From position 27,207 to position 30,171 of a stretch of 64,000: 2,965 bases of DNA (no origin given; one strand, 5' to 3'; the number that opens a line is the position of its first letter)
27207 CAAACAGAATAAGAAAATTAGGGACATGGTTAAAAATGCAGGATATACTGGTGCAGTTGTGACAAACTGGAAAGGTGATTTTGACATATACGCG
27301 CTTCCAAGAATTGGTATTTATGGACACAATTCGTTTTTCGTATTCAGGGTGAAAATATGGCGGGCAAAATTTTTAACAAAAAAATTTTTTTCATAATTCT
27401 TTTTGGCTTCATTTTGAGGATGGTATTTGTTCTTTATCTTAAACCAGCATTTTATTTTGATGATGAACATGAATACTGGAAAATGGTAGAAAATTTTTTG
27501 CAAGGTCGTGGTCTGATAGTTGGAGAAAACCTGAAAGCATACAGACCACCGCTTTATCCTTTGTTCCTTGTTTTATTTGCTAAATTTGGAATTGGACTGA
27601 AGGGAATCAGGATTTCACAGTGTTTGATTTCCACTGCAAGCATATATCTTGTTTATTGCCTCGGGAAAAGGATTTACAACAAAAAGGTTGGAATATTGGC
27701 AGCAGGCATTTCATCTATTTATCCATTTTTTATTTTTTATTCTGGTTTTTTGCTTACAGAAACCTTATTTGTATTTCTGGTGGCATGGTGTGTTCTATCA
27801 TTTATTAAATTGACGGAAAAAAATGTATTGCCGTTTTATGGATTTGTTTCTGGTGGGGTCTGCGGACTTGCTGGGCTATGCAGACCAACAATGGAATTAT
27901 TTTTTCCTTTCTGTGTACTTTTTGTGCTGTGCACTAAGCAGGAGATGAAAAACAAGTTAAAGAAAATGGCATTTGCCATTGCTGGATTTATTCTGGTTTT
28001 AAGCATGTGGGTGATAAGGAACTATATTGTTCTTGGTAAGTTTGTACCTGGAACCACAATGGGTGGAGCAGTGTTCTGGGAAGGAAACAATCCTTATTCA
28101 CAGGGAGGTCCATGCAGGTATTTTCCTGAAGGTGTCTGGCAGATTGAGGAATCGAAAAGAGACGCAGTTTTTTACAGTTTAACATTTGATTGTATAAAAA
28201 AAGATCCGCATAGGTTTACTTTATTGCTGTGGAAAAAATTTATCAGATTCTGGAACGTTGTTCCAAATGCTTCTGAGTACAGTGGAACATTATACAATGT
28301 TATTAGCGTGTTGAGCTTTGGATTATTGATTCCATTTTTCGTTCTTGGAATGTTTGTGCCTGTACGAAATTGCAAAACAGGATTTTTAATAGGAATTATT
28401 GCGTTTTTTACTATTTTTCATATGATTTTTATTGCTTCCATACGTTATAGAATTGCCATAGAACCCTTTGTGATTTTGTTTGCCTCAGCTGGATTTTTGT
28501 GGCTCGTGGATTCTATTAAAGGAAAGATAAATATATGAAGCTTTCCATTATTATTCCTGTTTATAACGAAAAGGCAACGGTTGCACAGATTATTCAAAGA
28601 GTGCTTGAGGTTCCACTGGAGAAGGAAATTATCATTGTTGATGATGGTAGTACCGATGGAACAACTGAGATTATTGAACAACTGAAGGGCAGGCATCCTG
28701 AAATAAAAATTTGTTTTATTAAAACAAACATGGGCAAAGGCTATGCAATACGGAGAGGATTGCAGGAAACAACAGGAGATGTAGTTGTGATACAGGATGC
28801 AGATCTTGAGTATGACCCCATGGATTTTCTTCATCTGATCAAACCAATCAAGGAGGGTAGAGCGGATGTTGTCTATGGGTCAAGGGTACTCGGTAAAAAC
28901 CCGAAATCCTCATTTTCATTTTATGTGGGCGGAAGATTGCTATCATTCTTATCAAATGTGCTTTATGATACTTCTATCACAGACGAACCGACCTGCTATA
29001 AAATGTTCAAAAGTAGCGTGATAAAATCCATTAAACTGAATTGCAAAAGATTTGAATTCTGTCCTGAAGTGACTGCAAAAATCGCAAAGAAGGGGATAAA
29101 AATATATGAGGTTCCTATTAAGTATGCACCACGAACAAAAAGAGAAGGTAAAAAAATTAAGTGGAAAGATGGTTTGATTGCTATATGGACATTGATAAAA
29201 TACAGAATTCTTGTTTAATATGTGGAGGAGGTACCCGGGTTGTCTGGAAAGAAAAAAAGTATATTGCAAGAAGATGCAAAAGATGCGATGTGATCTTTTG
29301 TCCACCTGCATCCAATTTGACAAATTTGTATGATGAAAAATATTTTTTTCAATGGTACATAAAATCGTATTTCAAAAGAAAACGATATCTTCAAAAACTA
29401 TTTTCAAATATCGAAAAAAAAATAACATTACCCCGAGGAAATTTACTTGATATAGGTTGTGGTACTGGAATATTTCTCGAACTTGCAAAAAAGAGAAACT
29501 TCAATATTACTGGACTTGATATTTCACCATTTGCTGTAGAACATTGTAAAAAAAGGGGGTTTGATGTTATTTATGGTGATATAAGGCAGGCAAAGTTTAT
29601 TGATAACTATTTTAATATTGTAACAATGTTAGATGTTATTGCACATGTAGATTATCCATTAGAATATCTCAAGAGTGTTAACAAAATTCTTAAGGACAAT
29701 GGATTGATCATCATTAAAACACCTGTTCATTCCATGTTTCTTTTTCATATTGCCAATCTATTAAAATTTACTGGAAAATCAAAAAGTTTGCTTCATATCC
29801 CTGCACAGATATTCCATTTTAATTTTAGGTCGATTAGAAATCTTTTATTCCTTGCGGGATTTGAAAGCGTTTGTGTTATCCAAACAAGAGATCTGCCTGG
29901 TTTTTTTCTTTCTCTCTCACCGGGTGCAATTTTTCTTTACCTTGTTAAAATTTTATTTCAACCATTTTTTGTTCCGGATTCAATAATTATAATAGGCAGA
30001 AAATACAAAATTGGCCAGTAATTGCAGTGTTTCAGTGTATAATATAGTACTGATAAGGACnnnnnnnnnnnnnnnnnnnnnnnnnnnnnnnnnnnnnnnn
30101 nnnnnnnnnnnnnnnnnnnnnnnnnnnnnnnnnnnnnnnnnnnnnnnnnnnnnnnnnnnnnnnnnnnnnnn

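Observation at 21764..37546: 16-gene co-directional operon built from five polyprenyl-phosphate-sugar-synthase-like GT2s and four GT-C membrane transferases, with no flippase, polymerase, exporter or priming transferase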

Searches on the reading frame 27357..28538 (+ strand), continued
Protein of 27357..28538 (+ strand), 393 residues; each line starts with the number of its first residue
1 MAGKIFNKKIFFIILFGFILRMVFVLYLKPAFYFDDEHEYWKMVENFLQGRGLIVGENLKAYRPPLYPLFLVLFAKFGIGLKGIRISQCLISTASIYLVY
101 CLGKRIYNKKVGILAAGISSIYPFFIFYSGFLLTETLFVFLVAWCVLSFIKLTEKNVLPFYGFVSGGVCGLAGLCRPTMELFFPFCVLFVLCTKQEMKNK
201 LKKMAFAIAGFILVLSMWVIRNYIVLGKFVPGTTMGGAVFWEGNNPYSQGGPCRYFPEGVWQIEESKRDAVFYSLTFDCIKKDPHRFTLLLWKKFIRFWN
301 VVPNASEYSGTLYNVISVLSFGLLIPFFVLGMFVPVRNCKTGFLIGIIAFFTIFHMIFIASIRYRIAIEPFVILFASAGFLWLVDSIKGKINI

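Call 61: search_protein_families(library=pfam, proteins=[L048:79-1041:+, L048:1173-2636:+, L048:2657-4213:+, L048:4217-4969:+, L048:5024-6121:+, L048:6136-6936:+, L048:6939-8825:+, L048:8836-9960:+, L046:14895-15992:+, L046:11185-11886:+], max_evalue=0.0001)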
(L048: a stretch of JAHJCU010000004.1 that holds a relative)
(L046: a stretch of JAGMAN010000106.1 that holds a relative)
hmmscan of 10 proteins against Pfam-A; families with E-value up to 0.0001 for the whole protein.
L048:79-1041:+ (320 aa): 2 families
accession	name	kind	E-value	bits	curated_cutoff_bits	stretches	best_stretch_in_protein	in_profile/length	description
PF08241.18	Methyltransf_11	-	2.6e-06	28.4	21.2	1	185-222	56-93/95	Methyltransferase domain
PF13489.12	Methyltransf_23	-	4.8e-05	23.6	27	1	186-247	78-138/164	Methyltransferase domain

L048:1173-2636:+ (487 aa): 2 families
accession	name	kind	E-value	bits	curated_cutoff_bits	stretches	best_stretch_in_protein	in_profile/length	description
PF04055.27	Radical_SAM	-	9.9e-18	65.3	29.5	1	186-343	1-156/166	Radical SAM superfamily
PF02310.24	B12-binding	-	8.2e-15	55.1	32.1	1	17-126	14-120/121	B12 binding domain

L048:2657-4213:+ (518 aa): 3 families
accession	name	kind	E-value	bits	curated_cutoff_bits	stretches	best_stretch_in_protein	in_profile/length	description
PF01943.22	Polysacc_synt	-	1.1e-16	61.6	28.2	1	24-299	2-264/274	Polysaccharide biosynthesis protein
PF01554.23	MatE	-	7.1e-12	45.7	24.9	1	248-407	1-160/161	MatE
PF13440.11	Polysacc_synt_3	-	2.8e-11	43.6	23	1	52-357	6-290/293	Polysaccharide biosynthesis protein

L048:4217-4969:+ (250 aa): 8 families
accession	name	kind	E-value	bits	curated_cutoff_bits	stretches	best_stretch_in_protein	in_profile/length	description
PF13489.12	Methyltransf_23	-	1.1e-20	74.5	27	1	54-203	25-162/164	Methyltransferase domain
PF13847.12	Methyltransf_31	-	1.1e-11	45.1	27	1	54-153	6-113/145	Methyltransferase domain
PF08241.18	Methyltransf_11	-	1.4e-11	45.3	21.2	1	56-142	1-88/95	Methyltransferase domain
PF08242.18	Methyltransf_12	-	1.6e-10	42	30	1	56-141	1-92/98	Methyltransferase domain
PF13649.12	Methyltransf_25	-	3.4e-10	40.9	27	1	55-139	1-91/97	Methyltransferase domain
PF01728.25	FtsJ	-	6.9e-07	29.8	24.1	1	49-120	21-97/181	FtsJ-like methyltransferase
PF02353.26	CMAS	-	9.1e-07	28.9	27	1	54-141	65-156/273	Mycolic acid cyclopropane synthetase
PF07021.18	MetW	-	3.1e-05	24.1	21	1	53-169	15-127/193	Methionine biosynthesis protein MetW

L048:5024-6121:+ (365 aa): 5 families
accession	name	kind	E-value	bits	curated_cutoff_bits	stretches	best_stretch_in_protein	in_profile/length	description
PF00534.26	Glycos_transf_1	-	7.4e-43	146.5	26.4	1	180-342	4-169/172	Glycosyl transferases group 1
PF13692.12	Glyco_trans_1_4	-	3.1e-36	125.2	27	1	193-331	3-142/142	Glycosyl transferases group 1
PF13439.12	Glyco_transf_4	-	2e-18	67.4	28.5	1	13-175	1-168/170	Glycosyltransferase Family 4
PF13579.12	Glyco_trans_4_4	-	1.5e-08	35.6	29.7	1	14-172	1-158/158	Glycosyl transferase 4-like domain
PF20706.3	GT4-conflict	-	2.6e-05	23.8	26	1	194-315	200-331/385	Family 4 Glycosyltransferase in conflict systems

L048:6136-6936:+ (266 aa): 8 families
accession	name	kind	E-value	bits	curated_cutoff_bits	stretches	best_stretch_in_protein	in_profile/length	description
PF08242.18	Methyltransf_12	-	5e-12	46.8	30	1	49-147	1-98/98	Methyltransferase domain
PF13489.12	Methyltransf_23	-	4e-10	40.1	27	1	37-162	15-129/164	Methyltransferase domain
PF06325.19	PrmA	-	6.5e-10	39.4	22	1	35-98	152-215/296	Ribosomal protein L11 methyltransferase (PrmA)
PF08241.18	Methyltransf_11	-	7.9e-10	39.7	21.2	1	49-149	1-95/95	Methyltransferase domain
PF08003.17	Methyltransf_9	-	4.3e-09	36.2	23.8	1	40-170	111-238/315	Protein of unknown function (DUF1698)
PF13847.12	Methyltransf_31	-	1.7e-08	34.7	27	1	45-181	4-140/145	Methyltransferase domain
PF13649.12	Methyltransf_25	-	2.9e-08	34.7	27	1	49-145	2-97/97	Methyltransferase domain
PF05175.20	MTS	-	6.6e-05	23.1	23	1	22-88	11-76/170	Methyltransferase small domain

L048:6939-8825:+ (628 aa): 5 families
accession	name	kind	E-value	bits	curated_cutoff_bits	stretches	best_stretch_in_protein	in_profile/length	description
PF00733.27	Asn_synthase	-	1.3e-109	367.6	21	1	254-623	2-353/354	Asparagine synthase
PF13537.11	GATase_7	-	4.4e-52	175.7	25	1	59-177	2-122/123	Glutamine amidotransferase domain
PF13522.11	GATase_6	-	8e-49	165.4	27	1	53-172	11-130/130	Glutamine amidotransferase domain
PF12481.13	DUF3700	-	7.2e-07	29.4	27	1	70-174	66-174/228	Aluminium induced protein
PF06508.19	QueC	-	5.7e-06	26.4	22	1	275-330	5-60/210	Queuosine biosynthesis protein QueC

L048:8836-9960:+ (374 aa): 4 families
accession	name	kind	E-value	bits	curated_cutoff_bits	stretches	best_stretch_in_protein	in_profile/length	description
PF00534.26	Glycos_transf_1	-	2.7e-47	160.9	26.4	1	177-345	1-172/172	Glycosyl transferases group 1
PF13692.12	Glyco_trans_1_4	-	1.6e-40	139.1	27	1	192-331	2-142/142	Glycosyl transferases group 1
PF13439.12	Glyco_transf_4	-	1.7e-19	70.9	28.5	1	15-171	1-169/170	Glycosyltransferase Family 4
PF13524.12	Glyco_trans_1_2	-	2.7e-05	24.6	25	1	258-358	39-141/144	Glycosyl transferase-like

L046:14895-15992:+ (365 aa): 1 family
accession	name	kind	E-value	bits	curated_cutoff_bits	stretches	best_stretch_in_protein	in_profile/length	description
PF00953.26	Glycos_transf_4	-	3.2e-36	125.2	27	1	102-248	2-159/160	Glycosyl transferase family 4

L046:11185-11886:+ (233 aa): 8 families
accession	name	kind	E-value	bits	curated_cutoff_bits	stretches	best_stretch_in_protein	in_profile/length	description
PF13489.12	Methyltransf_23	-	4.5e-16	59.4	27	1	31-168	24-161/164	Methyltransferase domain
PF08242.18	Methyltransf_12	-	8.3e-16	59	30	1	34-128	1-98/98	Methyltransferase domain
PF13649.12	Methyltransf_25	-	1.3e-14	55.1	27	1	33-126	1-97/97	Methyltransferase domain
PF08241.18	Methyltransf_11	-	4.7e-14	53.2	21.2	1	34-130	1-95/95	Methyltransferase domain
PF13847.12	Methyltransf_31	-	1.3e-11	44.9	27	1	30-149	4-129/145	Methyltransferase domain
PF01209.24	Ubie_methyltran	-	3.1e-08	33.7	20.1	1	24-131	42-152/233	ubiE/COQ5 methyltransferase family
PF02353.26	CMAS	-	1.5e-07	31.5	27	1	29-130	62-164/273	Mycolic acid cyclopropane synthetase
PF05401.17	NodS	-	2.1e-06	28.1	24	1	32-130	46-144/201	Nodulation protein S (NodS)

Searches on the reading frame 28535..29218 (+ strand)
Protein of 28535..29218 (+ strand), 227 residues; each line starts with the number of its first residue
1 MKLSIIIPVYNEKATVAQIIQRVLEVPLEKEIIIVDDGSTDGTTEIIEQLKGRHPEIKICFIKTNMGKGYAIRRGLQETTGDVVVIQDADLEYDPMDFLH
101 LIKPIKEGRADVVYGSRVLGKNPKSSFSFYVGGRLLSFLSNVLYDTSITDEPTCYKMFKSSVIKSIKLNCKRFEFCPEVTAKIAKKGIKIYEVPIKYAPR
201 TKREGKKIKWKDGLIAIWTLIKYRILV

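Call 3: search_protein_families(library=pfam, proteins=[window:28535-29218:+], max_evalue=0.01)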
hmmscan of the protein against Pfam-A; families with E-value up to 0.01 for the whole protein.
window:28535-29218:+ (227 aa): 5 families
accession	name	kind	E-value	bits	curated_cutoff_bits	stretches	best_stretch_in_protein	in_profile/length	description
PF00535.33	Glycos_transf_2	-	4.1e-37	128.1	23.3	1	4-165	1-166/168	Glycosyl transferase family 2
PF13641.12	Glyco_tranf_2_3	-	1.4e-07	32.2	27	1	3-91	3-97/230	Glycosyltransferase like family 2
PF10111.15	Glyco_tranf_2_2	-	4.4e-06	26.8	27.3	1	4-94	1-95/276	Glycosyltransferase like family 2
PF13704.12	Glyco_tranf_2_4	-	0.0023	18.8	27.5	1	11-78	2-67/98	Glycosyl transferase family 2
PF00156.33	Pribosyltran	-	0.0088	15.8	26.3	0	21-73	79-134/158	Phosphoribosyl transferase domain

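Call 6: search_protein_families(library=ncbifam, proteins=[window:28535-29218:+], max_evalue=0.001)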
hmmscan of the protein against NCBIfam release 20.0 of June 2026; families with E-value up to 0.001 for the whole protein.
window:28535-29218:+ (227 aa): 24 families
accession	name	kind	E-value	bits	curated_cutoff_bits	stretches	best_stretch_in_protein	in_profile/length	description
TIGR04182.1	glyco_TIGR04182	equivalog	2.5e-33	115.7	325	1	3-223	2-217/293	S-layer glycoprotein N-glycosyltransferase AglJ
NF047588.1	GlcsyltransPgfSStrep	equivalog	1.2e-20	74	500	1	1-167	1-168/308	glycosyltransferase PgfS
NF007986.1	PRK10714.1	equivalog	7.3e-20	71.2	529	1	2-202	7-205/316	undecaprenyl-phosphate 4-deoxy-4-formamido-L-arabinose transferase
TIGR03937.1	PgaC_IcaA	equivalog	3.9e-19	68.9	422.3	1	2-107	46-152/407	poly-beta-1,6-N-acetyl-D-glucosamine synthase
NF007482.0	PRK10073.1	equivalog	1.5e-17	63.6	423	1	2-113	7-118/334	glycosyltransferase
NF041391.1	DPhHxTase_Halo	equivalog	1.1e-15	57.3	375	1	9-201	3-187/213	dolichyl-phosphate hexose transferase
NF010496.0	PRK13915.1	equivalog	3.5e-15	55.9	262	1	2-105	32-142/307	glucosyl-3-phosphoglycerate synthase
TIGR04283.1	glyco_like_mftF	equivalog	3.7e-15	56.1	182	1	3-108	1-101/221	TIGR04283 family arsenosugar biosynthesis glycosyltransferase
NF058614.1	PPMAGASynPpgS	equivalog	1.5e-14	54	370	1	5-196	4-195/226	polyprenyl-phospho-N-acetylgalactosaminyl synthase PpgS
NF041875.1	EPS_EpsD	equivalog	3.1e-14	53.1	370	1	3-114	1-113/325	exopolysaccharide biosynthesis glycosyltransferase EpsD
NF047683.1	TeichurnBiosyTuaG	equivalog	2e-13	50.6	400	1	3-95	8-101/252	teichuronic acid biosynthesis protein TuaG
NF053739.1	GlytfEpsEBac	equivalog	1e-10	41.1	450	1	2-90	2-92/265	glycosyltransferase EpsE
NF050050.1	ProtGlycPglI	equivalog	1.3e-10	41.1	500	1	2-123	3-125/306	GalNAc(5)-diNAcBac-PP-undecaprenol beta-1,3-glucosyltransferase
TIGR03111.1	glyc2_xrt_Gpos1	hypoth_equivalog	1.9e-10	40.2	363.95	1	3-94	51-145/439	TIGR03111 family XrtG-associated glycosyltransferase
NF038302.1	EPS_HpsE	equivalog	7.8e-10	38.2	300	1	1-92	1-98/307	hormogonium polysaccharide biosynthesis glycosyltransferase HpsE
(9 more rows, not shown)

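Call 17: search_solved_structures(query=window:28535-29218:+, max_evalue=0.001, show_alignments=1)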
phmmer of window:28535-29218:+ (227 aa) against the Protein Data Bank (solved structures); distinct sequences matched with E-value up to 0.001: 32.
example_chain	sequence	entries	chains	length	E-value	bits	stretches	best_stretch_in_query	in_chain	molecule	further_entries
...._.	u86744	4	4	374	2.1e-21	79.7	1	1-211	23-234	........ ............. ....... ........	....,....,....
9hwj_A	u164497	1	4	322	6.3e-16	61.8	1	2-206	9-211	Undecaprenyl-phosphate 4-deoxy-4-formamido-L-arabinose transferase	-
9bhc_C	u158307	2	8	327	7.8e-14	54.9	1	2-202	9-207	Undecaprenyl-phosphate 4-deoxy-4-formamido-L-arabinose transferase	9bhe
5eke_A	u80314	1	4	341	8.5e-14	54.8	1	2-176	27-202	Uncharacterized glycosyltransferase sll0501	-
5ekp_C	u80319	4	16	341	8.6e-14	54.8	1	2-175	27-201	Uncharacterized glycosyltransferase sll0501 | Glycosyltransferase sll0501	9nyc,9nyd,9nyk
9nye_A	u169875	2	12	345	8.8e-14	54.8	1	2-175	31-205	Glycosyltransferase sll0501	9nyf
8vxh_A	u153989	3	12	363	1e-13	54.5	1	2-202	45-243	Undecaprenyl-phosphate 4-deoxy-4-formamido-L-arabinose transferase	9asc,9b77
6yv7_B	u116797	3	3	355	7.2e-12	48.5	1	3-99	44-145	Glycosyl transferase, family 2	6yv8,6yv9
6yv7_A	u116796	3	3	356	7.2e-12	48.5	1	3-99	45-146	Glycosyl transferase, family 2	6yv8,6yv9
3bcv_A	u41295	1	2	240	5.7e-11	45.6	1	2-107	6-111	Putative glycosyltransferase protein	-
7pdo_A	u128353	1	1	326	1.4e-10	44.3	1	3-154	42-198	Glucosyl-3-phosphoglycerate synthase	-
7p5l_A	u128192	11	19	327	1.4e-10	44.3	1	3-154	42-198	Glucosyl-3-phosphoglycerate synthase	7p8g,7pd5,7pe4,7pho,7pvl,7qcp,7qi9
2z87_A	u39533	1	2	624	7.7e-10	41.9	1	3-90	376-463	Chondroitin synthase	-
2z86_A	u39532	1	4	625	7.7e-10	41.9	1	3-90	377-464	Chondroitin synthase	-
4y6n_A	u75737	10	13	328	6.4e-09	38.9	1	3-109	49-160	Glucosyl-3-phosphoglycerate synthase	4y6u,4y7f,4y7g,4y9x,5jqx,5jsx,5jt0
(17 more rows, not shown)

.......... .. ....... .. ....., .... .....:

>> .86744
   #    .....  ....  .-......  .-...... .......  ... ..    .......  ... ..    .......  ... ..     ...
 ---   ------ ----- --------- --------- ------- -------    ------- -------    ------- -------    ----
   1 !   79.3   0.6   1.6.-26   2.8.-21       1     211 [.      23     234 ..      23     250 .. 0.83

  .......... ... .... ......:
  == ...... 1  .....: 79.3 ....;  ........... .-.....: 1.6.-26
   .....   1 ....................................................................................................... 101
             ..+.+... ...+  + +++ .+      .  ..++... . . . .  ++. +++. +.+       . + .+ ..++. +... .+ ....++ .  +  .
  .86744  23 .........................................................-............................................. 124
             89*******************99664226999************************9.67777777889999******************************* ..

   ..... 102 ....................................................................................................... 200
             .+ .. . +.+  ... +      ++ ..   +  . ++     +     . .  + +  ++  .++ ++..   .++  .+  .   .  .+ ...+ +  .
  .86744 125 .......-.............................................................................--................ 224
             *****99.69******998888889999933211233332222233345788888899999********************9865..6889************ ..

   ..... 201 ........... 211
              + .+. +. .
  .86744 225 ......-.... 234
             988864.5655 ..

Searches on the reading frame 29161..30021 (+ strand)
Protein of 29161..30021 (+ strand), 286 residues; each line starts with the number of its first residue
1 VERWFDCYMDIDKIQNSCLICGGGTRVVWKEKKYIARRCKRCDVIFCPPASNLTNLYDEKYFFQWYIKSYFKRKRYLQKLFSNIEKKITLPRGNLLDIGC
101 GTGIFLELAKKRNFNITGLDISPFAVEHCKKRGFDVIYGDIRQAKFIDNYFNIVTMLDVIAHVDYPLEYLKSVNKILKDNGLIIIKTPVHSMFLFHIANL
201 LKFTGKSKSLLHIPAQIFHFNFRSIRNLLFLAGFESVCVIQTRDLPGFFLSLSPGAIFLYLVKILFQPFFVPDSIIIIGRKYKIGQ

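Call 4: search_protein_families(library=pfam, proteins=[window:29161-30021:+], max_evalue=0.01)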
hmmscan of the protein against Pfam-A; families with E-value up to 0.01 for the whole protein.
window:29161-30021:+ (286 aa): 10 families
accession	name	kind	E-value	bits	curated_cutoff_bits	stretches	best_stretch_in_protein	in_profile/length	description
PF13489.12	Methyltransf_23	-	1.4e-21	77.3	27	1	73-238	5-163/164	Methyltransferase domain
PF08241.18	Methyltransf_11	-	9.2e-18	65.1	21.2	1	96-185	1-95/95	Methyltransferase domain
PF13847.12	Methyltransf_31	-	2.3e-14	53.7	27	1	94-192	6-117/145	Methyltransferase domain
PF13649.12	Methyltransf_25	-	7e-14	52.7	27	1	96-181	2-97/97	Methyltransferase domain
PF08242.18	Methyltransf_12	-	1.4e-13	51.8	30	1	96-183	1-98/98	Methyltransferase domain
PF07021.18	MetW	-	4.1e-10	40.1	21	1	92-190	14-112/193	Methionine biosynthesis protein MetW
PF02353.26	CMAS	-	3.2e-06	27.1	27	1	84-187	54-166/273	Mycolic acid cyclopropane synthetase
PF01728.25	FtsJ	-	0.00012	22.5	24.1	1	87-153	15-87/181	FtsJ-like methyltransferase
PF05219.18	DREV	-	0.00028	20.5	26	1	92-235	95-234/265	DREV methyltransferase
PF05175.20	MTS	-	0.00084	19.5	23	1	80-131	23-73/170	Methyltransferase small domain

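Call 7: search_protein_families(library=ncbifam, proteins=[window:29161-30021:+], max_evalue=0.001)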
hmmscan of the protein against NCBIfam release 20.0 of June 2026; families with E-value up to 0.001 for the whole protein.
window:29161-30021:+ (286 aa): 25 families
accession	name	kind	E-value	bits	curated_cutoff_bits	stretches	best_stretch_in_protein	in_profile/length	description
TIGR01983.1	UbiG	equivalog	3.4e-13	49.4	102.95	1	87-187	45-153/228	bifunctional 2-polyprenyl-6-hydroxyphenol methylase/3-demethylubiquinol 3-O-methyltransferase UbiG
TIGR02072.1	BioC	equivalog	7.6e-12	45.5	184.95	1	78-191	21-138/244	malonyl-ACP O-methyltransferase BioC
NF045667.1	MTase_DVU1556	equivalog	4.5e-10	39.3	155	1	91-185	22-119/213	DVU_1556 family methyltransferase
TIGR02081.1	metW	equivalog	5.7e-10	39.1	189.5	1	90-177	12-102/194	methionine biosynthesis protein MetW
NF043040.1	corrin_prot_MT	hypoth_equivalog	2.1e-08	33.9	180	1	78-132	28-82/216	corrinoid protein-associated methyltransferase CpaM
NF008686.0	PRK11705.1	equivalog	3.2e-08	33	400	1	82-187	157-267/383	cyclopropane fatty acyl phospholipid synthase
TIGR01934.1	MenG_MenH_UbiE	subfamily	4.6e-08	32.6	158.35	1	87-185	38-141/223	ubiquinone/menaquinone biosynthesis methyltransferase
NF001244.0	PRK00216.1-5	equivalog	8.7e-08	31.7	216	1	86-185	50-153/236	bifunctional demethylmenaquinone methyltransferase/2-methoxy-6-polyprenyl-1,4-benzoquinol methylase UbiE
NF045825.1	FAmtase_mtf2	equivalog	1.4e-07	31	400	1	33-184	6-157/248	fatty-acid O-methyltransferase Mtf2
NF008300.0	PRK11088.1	equivalog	4.3e-07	29.7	303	1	78-196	72-189/272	23S rRNA (guanine(745)-N(1))-methyltransferase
NF045882.1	PLipidMtase_Leg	equivalog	1.1e-06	28.6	390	1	60-185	14-143/207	phospholipid N-methyltransferase PmtA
NF011529.0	PRK14968.1-3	equivalog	1.8e-06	27.6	162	1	92-131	35-74/198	putative methyltransferase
TIGR02021.1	BchM-ChlM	equivalog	8.2e-06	25.4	158.9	1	75-169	39-135/218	magnesium protoporphyrin IX methyltransferase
NF045823.1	PthPhpthDimycoMt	equivalog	9.7e-06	24.9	300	1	57-183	32-164/256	phthiotriol/phenolphthiotriol dimycocerosates methyltransferase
NF011527.0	PRK14968.1-1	equivalog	1e-05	25.4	242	1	91-155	34-98/192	putative methyltransferase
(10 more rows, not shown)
